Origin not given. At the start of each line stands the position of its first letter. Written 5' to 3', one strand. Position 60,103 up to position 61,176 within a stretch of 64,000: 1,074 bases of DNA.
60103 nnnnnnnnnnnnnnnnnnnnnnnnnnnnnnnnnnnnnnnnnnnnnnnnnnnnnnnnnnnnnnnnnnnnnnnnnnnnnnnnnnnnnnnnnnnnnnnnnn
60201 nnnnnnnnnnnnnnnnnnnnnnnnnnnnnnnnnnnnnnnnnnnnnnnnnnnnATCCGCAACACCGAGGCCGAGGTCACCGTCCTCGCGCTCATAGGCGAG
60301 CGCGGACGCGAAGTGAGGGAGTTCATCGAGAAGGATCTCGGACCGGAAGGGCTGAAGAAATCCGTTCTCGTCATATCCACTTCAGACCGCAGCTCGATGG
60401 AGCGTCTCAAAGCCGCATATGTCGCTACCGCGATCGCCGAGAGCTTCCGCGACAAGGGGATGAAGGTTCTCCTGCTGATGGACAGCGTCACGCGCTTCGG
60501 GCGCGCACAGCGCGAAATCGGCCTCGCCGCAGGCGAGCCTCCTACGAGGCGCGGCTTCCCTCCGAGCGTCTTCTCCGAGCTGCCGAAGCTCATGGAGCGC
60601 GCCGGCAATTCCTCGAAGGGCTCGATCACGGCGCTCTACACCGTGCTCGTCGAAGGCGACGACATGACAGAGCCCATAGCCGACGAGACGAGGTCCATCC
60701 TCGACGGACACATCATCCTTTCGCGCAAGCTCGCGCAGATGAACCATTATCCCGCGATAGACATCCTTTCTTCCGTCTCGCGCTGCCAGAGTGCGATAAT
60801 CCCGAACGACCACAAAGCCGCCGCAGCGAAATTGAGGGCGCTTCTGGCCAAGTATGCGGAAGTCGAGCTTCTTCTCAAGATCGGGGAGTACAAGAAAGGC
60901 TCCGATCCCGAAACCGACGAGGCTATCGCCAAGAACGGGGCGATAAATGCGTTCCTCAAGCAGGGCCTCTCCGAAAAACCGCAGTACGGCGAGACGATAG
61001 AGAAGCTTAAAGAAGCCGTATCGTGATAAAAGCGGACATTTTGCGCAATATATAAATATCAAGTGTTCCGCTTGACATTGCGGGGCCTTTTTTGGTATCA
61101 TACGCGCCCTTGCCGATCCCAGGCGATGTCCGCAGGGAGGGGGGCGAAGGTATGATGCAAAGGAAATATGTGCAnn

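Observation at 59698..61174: T3SS operon stops immediately after sctN: sctO/P/Q/R/S/T/U, tip and translocators absent from both flanks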

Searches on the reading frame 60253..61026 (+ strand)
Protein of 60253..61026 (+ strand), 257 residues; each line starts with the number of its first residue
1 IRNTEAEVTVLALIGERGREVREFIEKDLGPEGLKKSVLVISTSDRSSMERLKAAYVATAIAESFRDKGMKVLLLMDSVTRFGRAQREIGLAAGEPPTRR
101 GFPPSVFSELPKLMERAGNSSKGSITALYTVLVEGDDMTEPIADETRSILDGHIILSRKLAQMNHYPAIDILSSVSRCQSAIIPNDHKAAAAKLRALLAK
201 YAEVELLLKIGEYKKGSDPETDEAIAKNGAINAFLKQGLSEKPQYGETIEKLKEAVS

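Call 52: find_encoding_contigs(protein=window:60253-61026:+, flank=10000, max_places=10)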
Protein window:60253-61026:+ (257 aa): no gene with exactly this product is on record in the collection.

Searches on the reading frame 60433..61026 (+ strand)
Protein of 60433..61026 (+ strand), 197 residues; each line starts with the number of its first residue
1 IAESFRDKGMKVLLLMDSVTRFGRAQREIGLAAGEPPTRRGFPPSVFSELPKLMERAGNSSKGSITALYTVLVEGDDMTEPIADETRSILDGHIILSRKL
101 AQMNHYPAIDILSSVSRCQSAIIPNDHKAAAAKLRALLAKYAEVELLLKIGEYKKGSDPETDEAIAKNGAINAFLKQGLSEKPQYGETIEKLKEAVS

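Call 49: find_encoding_contigs(protein=window:60433-61026:+, flank=10000, max_places=10)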
Protein window:60433-61026:+ (197 aa): no gene with exactly this product is on record in the collection.

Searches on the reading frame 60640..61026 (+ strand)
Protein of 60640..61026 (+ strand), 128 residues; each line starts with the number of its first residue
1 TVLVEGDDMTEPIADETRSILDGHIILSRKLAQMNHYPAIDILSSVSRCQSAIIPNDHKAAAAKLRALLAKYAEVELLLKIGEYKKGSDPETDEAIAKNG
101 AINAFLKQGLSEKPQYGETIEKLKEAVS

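Call 51: find_encoding_contigs(protein=window:60640-61026:+, flank=10000, max_places=10)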
Protein window:60640-61026:+ (128 aa): no gene with exactly this product is on record in the collection.
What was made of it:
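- Tried and rejected: Three guessed C-terminal SctN fragments, meant to catch a Logan contig crossing the junction, were not on record (calls 49, 51, 52).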
